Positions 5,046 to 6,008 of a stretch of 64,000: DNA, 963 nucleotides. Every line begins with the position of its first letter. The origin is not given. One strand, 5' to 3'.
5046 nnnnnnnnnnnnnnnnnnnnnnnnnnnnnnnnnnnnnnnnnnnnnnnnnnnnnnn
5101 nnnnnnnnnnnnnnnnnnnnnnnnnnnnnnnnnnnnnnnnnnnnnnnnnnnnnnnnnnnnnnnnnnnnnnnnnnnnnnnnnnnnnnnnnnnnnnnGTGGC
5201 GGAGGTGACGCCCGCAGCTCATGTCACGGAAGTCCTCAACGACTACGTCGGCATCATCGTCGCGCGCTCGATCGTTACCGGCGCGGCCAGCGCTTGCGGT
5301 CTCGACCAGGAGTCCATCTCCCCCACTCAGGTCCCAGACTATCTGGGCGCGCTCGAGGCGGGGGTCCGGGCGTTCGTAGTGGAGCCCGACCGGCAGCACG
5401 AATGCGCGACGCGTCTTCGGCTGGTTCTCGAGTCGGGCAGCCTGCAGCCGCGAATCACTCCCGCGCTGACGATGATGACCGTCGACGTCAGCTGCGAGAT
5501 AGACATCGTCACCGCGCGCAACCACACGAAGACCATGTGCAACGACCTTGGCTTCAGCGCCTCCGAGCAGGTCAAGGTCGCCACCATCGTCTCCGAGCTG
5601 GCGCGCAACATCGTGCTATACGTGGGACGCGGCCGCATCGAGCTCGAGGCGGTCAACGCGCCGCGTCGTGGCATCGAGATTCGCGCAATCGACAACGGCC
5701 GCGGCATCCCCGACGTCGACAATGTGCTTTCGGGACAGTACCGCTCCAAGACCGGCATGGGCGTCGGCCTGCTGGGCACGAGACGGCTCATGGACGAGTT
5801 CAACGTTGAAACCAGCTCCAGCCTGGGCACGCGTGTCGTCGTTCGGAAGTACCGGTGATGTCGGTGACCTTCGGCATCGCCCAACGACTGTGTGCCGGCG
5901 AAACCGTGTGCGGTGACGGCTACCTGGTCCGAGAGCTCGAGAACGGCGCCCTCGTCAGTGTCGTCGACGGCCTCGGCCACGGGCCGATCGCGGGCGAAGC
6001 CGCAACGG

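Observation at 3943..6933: Complete stressosome-type module (RsbR-RsbS-RsbT-RsbX plus a second kinase) nested inside a [NiFe]-hydrogenase/HdrA/TusA operon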

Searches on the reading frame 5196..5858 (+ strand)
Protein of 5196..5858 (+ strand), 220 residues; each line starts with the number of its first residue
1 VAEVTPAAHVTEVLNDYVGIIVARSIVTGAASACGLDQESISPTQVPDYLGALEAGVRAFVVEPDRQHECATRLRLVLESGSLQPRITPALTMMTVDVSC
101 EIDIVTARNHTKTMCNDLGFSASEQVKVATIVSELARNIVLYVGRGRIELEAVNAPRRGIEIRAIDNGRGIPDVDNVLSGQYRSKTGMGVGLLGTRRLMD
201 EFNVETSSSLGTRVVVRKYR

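Call 3: search_protein_families(library=pfam, proteins=[window:5196-5858:+], max_evalue=0.01)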
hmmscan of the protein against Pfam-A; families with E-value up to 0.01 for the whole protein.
window:5196-5858:+ (220 aa): 2 families
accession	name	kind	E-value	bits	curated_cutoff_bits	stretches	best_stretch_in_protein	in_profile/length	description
PF02518.31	HATPase_c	-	2.3e-09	38.1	26.4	1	125-217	3-106/111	Histidine kinase-, DNA gyrase B-, and HSP90-like ATPase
PF13581.12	HATPase_c_2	-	6.3e-08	33.1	27.4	1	105-218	9-127/127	Histidine kinase-like ATPase domain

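Call 6: search_protein_families(library=ncbifam, proteins=[window:5196-5858:+], max_evalue=0.001)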
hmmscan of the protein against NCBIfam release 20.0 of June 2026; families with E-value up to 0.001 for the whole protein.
window:5196-5858:+ (220 aa): 2 families
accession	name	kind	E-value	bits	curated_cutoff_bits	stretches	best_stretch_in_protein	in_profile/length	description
TIGR01925.2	spIIAB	equivalog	1.2e-11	44.7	135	1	102-218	12-134/137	anti-sigma F factor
NF041045.1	RsbA_anti_sig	subfamily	5.9e-06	25.7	210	1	98-216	185-300/303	anti-sigma factor RsbA family regulatory protein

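Call 10: find_homologous_proteins(query=window:5196-5858:+, max_evalue=0.00001)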
Query window:5196-5858:+ (220 aa): 633 proteins with E <= 0.00001 among 1311 candidates; the best 120 are listed.
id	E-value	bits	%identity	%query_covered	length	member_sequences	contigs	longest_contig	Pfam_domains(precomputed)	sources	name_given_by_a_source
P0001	2.4e-134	463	100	99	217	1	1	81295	PF13581.13,PF02518.32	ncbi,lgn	-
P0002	4.0e-89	316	69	94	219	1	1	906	PF13581.13,PF02518.32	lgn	-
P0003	2.3e-88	313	67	100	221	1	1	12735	PF13581.13,PF02518.32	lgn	-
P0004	9.9e-88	311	67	98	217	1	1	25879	PF13581.13,PF02518.32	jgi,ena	-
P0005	2.2e-87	310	66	98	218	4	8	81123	PF13581.13,PF02518.32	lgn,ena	-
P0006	2.9e-87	310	66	100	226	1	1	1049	PF13581.13,PF02518.32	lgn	-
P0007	8.0e-86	305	65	98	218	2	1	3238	PF13581.13,PF02518.32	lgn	-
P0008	3.2e-85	303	64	100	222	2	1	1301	PF13581.13,PF02518.32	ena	-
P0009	8.9e-85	301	67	97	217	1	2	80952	PF13581.13,PF02518.32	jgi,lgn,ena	-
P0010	3.2e-84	300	67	97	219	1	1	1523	PF13581.13,PF02518.32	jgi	jgi:serine/threonine-protein kinase RsbT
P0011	7.3e-84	298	64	98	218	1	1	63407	PF13581.13,PF02518.32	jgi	-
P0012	7.3e-84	298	64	98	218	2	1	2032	PF13581.13,PF02518.32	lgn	-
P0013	9.4e-84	298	65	98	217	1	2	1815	PF13581.13,PF02518.32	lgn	-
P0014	3.6e-83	296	66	97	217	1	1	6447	PF13581.13,PF02518.32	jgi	-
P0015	3.7e-83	296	64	97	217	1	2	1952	PF13581.13,PF02518.32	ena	-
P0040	8.0e-58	213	50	98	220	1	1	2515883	PF13581.13,PF02518.32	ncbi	-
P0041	1.2e-57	213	50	95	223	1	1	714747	PF13581.13,PF02518.32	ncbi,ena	-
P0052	2.8e-50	189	45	97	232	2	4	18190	PF13581.13,PF02518.32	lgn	-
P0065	1.8e-42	163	43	94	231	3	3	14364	PF13581.13,PF02518.32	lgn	-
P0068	2.9e-40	156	42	98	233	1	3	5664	PF13581.13,PF02518.32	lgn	-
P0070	2.9e-37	146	41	85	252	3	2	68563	PF13581.13,PF02518.32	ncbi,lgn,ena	-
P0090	1.3e-33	134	42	95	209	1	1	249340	PF13581.13,PF02518.32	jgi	jgi:serine/threonine-protein kinase RsbT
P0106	4.2e-31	126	38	94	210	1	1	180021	PF13581.13,PF02518.32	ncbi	-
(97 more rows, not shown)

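Call 11: find_encoding_contigs(protein=P0005, flank=10000, max_places=2)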
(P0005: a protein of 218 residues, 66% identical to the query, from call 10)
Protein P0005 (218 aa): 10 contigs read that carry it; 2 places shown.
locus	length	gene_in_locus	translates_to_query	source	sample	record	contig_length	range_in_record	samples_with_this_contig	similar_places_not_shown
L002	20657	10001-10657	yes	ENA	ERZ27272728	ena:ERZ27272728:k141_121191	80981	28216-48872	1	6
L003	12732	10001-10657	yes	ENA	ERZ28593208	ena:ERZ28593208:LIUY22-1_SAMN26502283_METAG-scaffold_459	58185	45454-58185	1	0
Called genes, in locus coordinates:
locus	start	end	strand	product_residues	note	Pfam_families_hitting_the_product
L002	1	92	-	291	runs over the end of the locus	PF00248:Aldo_ket_red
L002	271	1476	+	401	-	PF04055:Radical_SAM, PF13353:Fer4_12 (faint), PF13186:SPASM (weak)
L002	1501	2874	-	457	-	PF04326:SLFN_AlbA_2, PF13749:HATPase_c_4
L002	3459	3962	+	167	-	PF02662:FlpD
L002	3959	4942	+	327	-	PF01058:Oxidored_q6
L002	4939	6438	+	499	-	PF27537:HoxH, PF00374:NiFeSe_Hases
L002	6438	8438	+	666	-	PF00890:FAD_binding_2 (weak), PF12831:FAD_oxidored, PF13450:NAD_binding_8 (weak), PF13237:Fer4_10, PF14697:Fer4_21, PF12838:Fer4_7, PF13187:Fer4_9 (weak), PF00037:Fer4 (weak), +5 more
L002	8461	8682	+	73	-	PF01206:TusA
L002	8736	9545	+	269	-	PF13466:STAS_2 (faint), PF01740:STAS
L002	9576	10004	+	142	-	PF01740:STAS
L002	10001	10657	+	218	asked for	PF13581:HATPase_c_2 (weak), PF02518:HATPase_c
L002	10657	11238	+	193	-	PF13672:PP2C_2 (faint), PF07228:SpoIIE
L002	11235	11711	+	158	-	PF13581:HATPase_c_2, PF02518:HATPase_c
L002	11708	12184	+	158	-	PF01750:HycI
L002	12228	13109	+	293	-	PF00753:Lactamase_B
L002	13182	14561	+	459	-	PF01212:Beta_elim_lyase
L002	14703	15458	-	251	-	PF17115:Toast_rack_N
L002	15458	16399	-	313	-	PF22564:HAAS, PF13796:Sensor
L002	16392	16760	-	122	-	PF03551:PadR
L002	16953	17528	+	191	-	PF00210:Ferritin, PF02915:Rubrerythrin, PF23458:DUF7130 (weak), PF21349:RUBY_RBDX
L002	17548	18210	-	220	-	PF00730:HhH-GPD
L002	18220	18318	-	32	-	PF08029:HisG_C (weak)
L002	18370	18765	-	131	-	-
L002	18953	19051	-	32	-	-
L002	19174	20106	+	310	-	PF00126:HTH_1, PF03466:LysR_substrate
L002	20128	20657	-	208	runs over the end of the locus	PF01370:Epimerase (weak), PF05368:NmrA (weak), PF13460:NAD_binding_10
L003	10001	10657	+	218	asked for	PF13581:HATPase_c_2 (weak), PF02518:HATPase_c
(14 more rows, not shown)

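Call 12: find_encoding_contigs(protein=P0040, flank=10000, max_places=2)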
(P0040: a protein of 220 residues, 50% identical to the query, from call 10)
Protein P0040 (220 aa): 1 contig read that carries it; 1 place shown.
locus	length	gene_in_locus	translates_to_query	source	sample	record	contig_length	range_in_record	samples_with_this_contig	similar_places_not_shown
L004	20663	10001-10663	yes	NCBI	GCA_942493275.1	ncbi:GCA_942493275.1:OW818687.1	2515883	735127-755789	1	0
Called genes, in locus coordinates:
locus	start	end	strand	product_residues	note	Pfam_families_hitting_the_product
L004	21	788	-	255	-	PF12801:Fer4_5, PF00037:Fer4 (faint), PF12838:Fer4_7 (faint), PF13746:Fer4_18 (weak), PF13237:Fer4_10, PF13187:Fer4_9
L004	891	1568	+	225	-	PF00440:TetR_N, PF02909:TetR_C_1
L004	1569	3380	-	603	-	PF00009:GTP_EFTU, PF01926:MMR_HSR1 (weak), PF22042:EF-G_D2, PF03144:GTP_EFTU_D2, PF00679:EFG_C, PF21018:BipA_C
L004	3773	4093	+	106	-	PF02662:FlpD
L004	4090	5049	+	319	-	PF01058:Oxidored_q6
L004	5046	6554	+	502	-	PF27537:HoxH, PF00374:NiFeSe_Hases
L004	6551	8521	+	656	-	PF01946:Thi4 (weak), PF00890:FAD_binding_2, PF01266:DAO (weak), PF12831:FAD_oxidored, PF13450:NAD_binding_8, PF12838:Fer4_7, PF13237:Fer4_10, PF14697:Fer4_21, +11 more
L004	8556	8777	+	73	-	PF01206:TusA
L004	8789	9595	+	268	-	PF01740:STAS, PF13466:STAS_2 (weak)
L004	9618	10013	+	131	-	PF01740:STAS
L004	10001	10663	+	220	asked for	PF13581:HATPase_c_2, PF02518:HATPase_c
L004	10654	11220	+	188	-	PF07228:SpoIIE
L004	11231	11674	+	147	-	PF13581:HATPase_c_2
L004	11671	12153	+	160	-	PF01750:HycI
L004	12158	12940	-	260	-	PF17115:Toast_rack_N, PF09922:LiaF-like_C (weak)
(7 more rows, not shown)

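Call 13: find_encoding_contigs(protein=P0041, flank=10000, max_places=2)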
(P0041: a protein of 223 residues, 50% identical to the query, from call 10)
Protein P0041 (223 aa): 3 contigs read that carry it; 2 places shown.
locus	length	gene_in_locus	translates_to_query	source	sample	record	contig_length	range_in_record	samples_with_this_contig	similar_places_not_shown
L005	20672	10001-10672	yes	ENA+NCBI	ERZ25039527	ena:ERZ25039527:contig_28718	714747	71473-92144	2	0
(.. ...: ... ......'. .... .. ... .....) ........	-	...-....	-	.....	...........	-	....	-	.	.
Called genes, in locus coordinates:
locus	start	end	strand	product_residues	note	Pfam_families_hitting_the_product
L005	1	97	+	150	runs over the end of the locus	PF25967:RND-MFP_C, PF25989:YknX_C (weak)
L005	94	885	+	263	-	PF00005:ABC_tran, PF13304:AAA_21 (faint)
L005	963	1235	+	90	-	PF12704:MacB_PCD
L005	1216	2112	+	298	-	PF12704:MacB_PCD, PF02687:FtsX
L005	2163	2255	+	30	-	-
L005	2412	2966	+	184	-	-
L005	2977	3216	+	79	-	-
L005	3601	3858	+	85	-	PF02662:FlpD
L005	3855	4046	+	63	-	PF02662:FlpD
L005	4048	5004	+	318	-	PF01058:Oxidored_q6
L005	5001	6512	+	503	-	PF27537:HoxH, PF00374:NiFeSe_Hases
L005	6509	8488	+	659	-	PF01266:DAO (weak), PF13450:NAD_binding_8, PF00037:Fer4 (weak), PF12838:Fer4_7, PF13187:Fer4_9, PF13237:Fer4_10, PF14697:Fer4_21 (weak), PF25160:LdpA_Fe-S-bd (weak), +8 more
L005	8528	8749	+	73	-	PF01206:TusA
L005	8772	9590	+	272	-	PF01740:STAS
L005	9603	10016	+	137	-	PF01740:STAS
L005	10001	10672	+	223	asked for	PF13581:HATPase_c_2, PF02518:HATPase_c (weak)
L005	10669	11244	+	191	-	PF07228:SpoIIE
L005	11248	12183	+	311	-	PF13581:HATPase_c_2, PF02518:HATPase_c (weak), PF01750:HycI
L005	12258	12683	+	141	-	-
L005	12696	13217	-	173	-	PF14196:ATC_hydrolase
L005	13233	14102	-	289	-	-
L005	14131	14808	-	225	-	-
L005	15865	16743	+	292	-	PF00512:HisKA, PF02518:HATPase_c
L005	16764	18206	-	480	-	PF01554:MatE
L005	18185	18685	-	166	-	PF01047:MarR, PF12802:MarR_2, PF13463:HTH_27 (weak)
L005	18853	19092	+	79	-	PF13376:OmdA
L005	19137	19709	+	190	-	-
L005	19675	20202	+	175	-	-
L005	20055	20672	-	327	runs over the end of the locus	PF02567:PhzC-PhzF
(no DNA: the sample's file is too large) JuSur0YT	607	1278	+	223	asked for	PF13581:HATPase_c_2, PF02518:HATPase_c (weak)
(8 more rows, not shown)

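Call 15: find_encoding_contigs(protein=P0070, flank=10000, max_places=1)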
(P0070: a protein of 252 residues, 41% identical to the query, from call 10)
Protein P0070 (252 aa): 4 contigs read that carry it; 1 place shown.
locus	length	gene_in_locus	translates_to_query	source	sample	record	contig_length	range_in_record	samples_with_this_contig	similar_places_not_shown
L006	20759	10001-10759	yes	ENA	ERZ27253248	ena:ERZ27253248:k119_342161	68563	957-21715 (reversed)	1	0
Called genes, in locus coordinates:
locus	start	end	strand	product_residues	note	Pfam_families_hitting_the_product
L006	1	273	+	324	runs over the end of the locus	PF02779:Transket_pyr, PF02780:Transketolase_C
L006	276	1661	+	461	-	PF00364:Biotin_lipoyl, PF02817:E3_binding, PF00198:2-oxoacid_dh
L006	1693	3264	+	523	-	PF28550:DUF8436, PF00070:Pyr_redox (faint), PF00890:FAD_binding_2 (faint), PF01266:DAO (weak), PF01494:FAD_binding_3 (weak), PF03486:HI0933_like, PF01266:DAO (weak), PF21688:FAD-depend_C, +3 more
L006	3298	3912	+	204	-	-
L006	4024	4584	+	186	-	-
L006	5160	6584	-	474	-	PF00067:p450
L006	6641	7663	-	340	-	PF08100:Dimerisation, PF00891:Methyltransf_2, PF13489:Methyltransf_23 (weak)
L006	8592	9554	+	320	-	PF13188:PAS_8 (weak), PF00989:PAS (faint), PF08448:PAS_4, PF13426:PAS_9, PF13466:STAS_2 (faint), PF01740:STAS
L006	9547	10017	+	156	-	PF01740:STAS (weak)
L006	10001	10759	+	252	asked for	PF13581:HATPase_c_2, PF02518:HATPase_c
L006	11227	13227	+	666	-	-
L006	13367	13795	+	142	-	-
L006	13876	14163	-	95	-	-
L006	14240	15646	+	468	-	PF06739:SBBP (faint)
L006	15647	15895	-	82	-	-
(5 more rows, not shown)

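Call 16: find_encoding_contigs(protein=P0090, flank=10000, max_places=1)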
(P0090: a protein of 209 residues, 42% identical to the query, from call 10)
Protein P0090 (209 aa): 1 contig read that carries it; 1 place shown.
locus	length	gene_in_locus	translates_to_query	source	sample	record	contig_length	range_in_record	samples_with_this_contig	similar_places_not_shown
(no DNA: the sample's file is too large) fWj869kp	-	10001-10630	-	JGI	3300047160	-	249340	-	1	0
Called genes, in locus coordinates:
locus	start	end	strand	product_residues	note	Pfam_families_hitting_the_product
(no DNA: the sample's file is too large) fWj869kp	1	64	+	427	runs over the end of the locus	PF07690:MFS_1, PF00083:Sugar_tr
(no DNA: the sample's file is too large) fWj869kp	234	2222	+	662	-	PF04185:Phosphoesterase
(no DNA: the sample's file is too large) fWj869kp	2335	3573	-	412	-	PF03150:CCP_MauG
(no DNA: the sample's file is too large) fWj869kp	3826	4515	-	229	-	-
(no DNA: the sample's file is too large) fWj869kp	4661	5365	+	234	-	PF01914:MarC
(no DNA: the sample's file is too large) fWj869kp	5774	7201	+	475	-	-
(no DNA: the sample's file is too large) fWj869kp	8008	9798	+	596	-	PF04616:Glyco_hydro_43, PF00754:F5_F8_type_C, PF22633:F5_F8_type_C_2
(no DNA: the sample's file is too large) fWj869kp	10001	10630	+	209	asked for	PF13581:HATPase_c_2, PF02518:HATPase_c (weak)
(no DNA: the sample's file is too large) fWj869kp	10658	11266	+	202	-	PF07228:SpoIIE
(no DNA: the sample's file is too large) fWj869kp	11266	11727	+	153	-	PF13581:HATPase_c_2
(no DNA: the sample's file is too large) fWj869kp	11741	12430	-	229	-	PF13466:STAS_2 (faint), PF01740:STAS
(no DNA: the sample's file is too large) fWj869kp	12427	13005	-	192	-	-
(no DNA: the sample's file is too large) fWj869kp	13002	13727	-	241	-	PF01740:STAS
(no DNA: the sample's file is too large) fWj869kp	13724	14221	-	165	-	PF01740:STAS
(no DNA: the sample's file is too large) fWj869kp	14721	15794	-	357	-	PF13593:SBF_like, PF01758:SBF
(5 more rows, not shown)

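Call 17: find_encoding_contigs(protein=P0106, flank=10000, max_places=1)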
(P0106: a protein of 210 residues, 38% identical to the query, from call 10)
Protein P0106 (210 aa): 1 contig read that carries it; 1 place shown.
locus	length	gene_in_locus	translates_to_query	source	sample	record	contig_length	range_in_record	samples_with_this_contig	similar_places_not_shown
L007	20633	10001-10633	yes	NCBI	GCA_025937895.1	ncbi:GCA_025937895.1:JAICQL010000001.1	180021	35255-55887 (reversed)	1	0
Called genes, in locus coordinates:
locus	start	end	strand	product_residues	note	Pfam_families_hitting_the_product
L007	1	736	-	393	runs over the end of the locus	PF00072:Response_reg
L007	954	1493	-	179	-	-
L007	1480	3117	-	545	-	PF04820:Trp_halogenase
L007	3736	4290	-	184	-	-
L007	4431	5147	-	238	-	-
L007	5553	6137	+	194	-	-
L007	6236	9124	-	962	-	PF00173:Cyt-b5 (weak)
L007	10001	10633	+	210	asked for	PF13581:HATPase_c_2, PF02518:HATPase_c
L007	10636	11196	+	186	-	PF07228:SpoIIE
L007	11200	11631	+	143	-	PF01740:STAS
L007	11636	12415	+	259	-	PF01740:STAS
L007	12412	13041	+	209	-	PF01740:STAS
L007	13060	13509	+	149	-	PF13581:HATPase_c_2 (weak)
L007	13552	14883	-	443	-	PF00275:EPSP_synthase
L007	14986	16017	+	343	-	PF01087:GalP_UDP_transf, PF02744:GalP_UDP_tr_C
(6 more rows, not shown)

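Call 25: find_homologous_proteins(query=L005:11248-12183:+, max_evalue=0.00001)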
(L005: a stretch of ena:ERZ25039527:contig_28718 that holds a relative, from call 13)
Query L005:11248-12183:+ (311 aa): 58 proteins with E <= 0.00001 among 8000 candidates.
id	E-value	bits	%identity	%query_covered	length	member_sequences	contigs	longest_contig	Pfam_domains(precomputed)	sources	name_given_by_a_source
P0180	1.5e-197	673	100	100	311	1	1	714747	PF13581.13,PF01750.24,PF02518.32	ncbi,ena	-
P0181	9.5e-99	348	58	96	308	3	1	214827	PF13581.13,PF01750.24,PF02518.32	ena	-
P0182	2.8e-96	340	56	96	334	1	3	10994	PF13581.13,PF01750.24,PF02518.32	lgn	-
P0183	3.1e-95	337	56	92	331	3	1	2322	PF13581.13,PF01750.24,PF02518.32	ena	-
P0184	5.6e-95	336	55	95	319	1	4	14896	PF13581.13,PF01750.24,PF02518.32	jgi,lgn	jgi:hydrogenase maturation protease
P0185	1.4e-93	331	55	95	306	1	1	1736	PF13581.13,PF01750.24,PF02518.32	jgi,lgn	jgi:hydrogenase maturation protease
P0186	1.5e-92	328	55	93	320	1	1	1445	PF13581.13,PF01750.24,PF02518.32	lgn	-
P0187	6.5e-92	326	54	95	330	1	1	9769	PF13581.13,PF01750.24,PF02518.32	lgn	-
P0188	2.1e-90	321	53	92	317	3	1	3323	PF13581.13,PF01750.24,PF02518.32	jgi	jgi:hydrogenase maturation protease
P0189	5.4e-88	313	51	89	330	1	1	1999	PF13581.13,PF01750.24,PF02518.32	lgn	-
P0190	3.8e-87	310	50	98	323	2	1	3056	PF13581.13,PF01750.24,PF02518.32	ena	-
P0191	6.7e-87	309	52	97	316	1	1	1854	PF13581.13,PF01750.24,PF02518.32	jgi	-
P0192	1.7e-86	308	50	95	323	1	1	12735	PF13581.13,PF01750.24,PF02518.32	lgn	-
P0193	2.0e-86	308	49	98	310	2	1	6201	PF13581.13,PF01750.24,PF02518.32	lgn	-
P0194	2.6e-86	307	52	93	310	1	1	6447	PF13581.13,PF01750.24,PF02518.32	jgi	-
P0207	4.6e-80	287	49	95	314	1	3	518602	PF13581.13,PF01750.24,PF02518.32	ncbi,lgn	-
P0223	9.4e-11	59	38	43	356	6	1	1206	PF13581.13,PF02518.32,PF04542.21,PF08281.19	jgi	-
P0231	3.9e-8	51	34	44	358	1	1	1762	PF13581.13,PF02518.32,PF04542.21,PF08281.19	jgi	jgi:serine/threonine-protein kinase RsbT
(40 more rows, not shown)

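Call 27: find_encoding_contigs(protein=P0207, flank=10000, max_places=1)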
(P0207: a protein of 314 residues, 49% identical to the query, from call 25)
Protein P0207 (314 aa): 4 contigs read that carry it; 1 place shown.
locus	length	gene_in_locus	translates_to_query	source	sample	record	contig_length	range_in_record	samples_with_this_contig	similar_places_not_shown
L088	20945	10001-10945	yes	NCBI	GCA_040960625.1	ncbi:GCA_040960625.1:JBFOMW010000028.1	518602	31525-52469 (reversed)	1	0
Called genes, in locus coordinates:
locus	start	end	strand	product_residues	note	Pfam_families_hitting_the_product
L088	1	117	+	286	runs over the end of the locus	PF00753:Lactamase_B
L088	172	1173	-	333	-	-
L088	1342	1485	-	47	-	-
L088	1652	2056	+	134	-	PF13291:ACT_4 (faint), PF19571:ACT_8 (weak), PF01842:ACT (weak), PF22190:TTHA0829-like_ACT (faint)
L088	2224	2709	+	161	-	PF02662:FlpD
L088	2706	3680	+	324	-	PF01058:Oxidored_q6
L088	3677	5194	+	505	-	PF27537:HoxH, PF00374:NiFeSe_Hases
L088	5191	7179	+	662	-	PF00890:FAD_binding_2 (weak), PF01266:DAO (weak), PF12831:FAD_oxidored, PF13450:NAD_binding_8, PF25160:LdpA_Fe-S-bd (weak), PF12838:Fer4_7, PF13237:Fer4_10, PF14697:Fer4_21, +9 more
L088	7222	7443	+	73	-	PF01206:TusA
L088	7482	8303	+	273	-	PF01740:STAS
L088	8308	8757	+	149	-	PF01740:STAS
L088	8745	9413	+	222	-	PF13581:HATPase_c_2, PF02518:HATPase_c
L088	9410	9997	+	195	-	PF07228:SpoIIE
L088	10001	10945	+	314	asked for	PF13581:HATPase_c_2, PF02518:HATPase_c (faint), PF01750:HycI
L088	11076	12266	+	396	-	PF04055:Radical_SAM, PF13186:SPASM (faint)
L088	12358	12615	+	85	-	PF03144:GTP_EFTU_D2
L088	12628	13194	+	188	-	PF13521:AAA_28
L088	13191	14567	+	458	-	PF13439:Glyco_transf_4 (weak), PF13579:Glyco_trans_4_4, PF13439:Glyco_transf_4 (weak), PF20706:GT4-conflict, PF00534:Glycos_transf_1, PF13692:Glyco_trans_1_4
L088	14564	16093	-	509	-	PF00512:HisKA, PF02518:HATPase_c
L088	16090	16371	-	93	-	-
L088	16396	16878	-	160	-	-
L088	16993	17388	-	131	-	PF01641:SelR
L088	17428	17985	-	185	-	PF01625:PMSR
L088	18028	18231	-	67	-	-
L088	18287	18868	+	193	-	-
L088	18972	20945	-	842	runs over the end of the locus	PF12704:MacB_PCD, PF02687:FtsX, PF12704:MacB_PCD (weak), PF02687:FtsX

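Call 28: find_encoding_contigs(protein=P0181, flank=10000, max_places=1)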
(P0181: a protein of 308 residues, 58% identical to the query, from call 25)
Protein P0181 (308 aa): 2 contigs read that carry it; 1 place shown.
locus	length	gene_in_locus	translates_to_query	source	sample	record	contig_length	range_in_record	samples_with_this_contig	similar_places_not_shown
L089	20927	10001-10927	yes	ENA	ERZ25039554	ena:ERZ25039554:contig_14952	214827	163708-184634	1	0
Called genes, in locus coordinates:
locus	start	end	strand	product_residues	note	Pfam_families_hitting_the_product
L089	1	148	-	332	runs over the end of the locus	PF00294:PfkB, PF08543:Phos_pyr_kin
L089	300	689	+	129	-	PF02261:Asp_decarbox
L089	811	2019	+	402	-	PF04055:Radical_SAM, PF13186:SPASM (weak)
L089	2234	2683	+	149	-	PF02662:FlpD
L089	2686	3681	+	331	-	PF01058:Oxidored_q6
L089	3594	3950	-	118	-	-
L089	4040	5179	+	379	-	PF00374:NiFeSe_Hases (faint)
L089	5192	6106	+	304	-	PF01946:Thi4 (faint), PF00890:FAD_binding_2, PF01266:DAO (weak), PF12831:FAD_oxidored (weak), PF13450:NAD_binding_8 (weak)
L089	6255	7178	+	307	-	PF13484:Fer4_16 (faint), PF00037:Fer4 (faint), PF12837:Fer4_6 (faint), PF14697:Fer4_21 (weak), PF12838:Fer4_7 (weak), PF13187:Fer4_9 (weak)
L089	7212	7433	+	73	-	PF01206:TusA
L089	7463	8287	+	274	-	PF01740:STAS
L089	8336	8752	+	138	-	PF01740:STAS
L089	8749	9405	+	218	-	PF13581:HATPase_c_2, PF02518:HATPase_c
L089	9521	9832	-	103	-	-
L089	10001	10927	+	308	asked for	PF13581:HATPase_c_2, PF02518:HATPase_c (weak), PF01750:HycI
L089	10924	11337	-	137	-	-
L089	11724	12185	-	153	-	-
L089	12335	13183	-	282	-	PF02567:PhzC-PhzF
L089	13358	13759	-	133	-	PF00903:Glyoxalase, PF12681:Glyoxalase_2 (faint), PF13468:Glyoxalase_3, PF13669:Glyoxalase_4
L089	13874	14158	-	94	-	-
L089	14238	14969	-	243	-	PF17115:Toast_rack_N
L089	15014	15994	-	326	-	PF22564:HAAS, PF13796:Sensor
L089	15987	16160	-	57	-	PF03551:PadR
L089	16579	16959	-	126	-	-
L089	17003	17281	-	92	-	-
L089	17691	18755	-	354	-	PF03193:RsgA_GTPase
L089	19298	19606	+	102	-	PF02915:Rubrerythrin (weak), PF21349:RUBY_RBDX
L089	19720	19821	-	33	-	-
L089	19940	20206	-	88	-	-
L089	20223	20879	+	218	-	PF03466:LysR_substrate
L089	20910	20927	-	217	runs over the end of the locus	PF00730:HhH-GPD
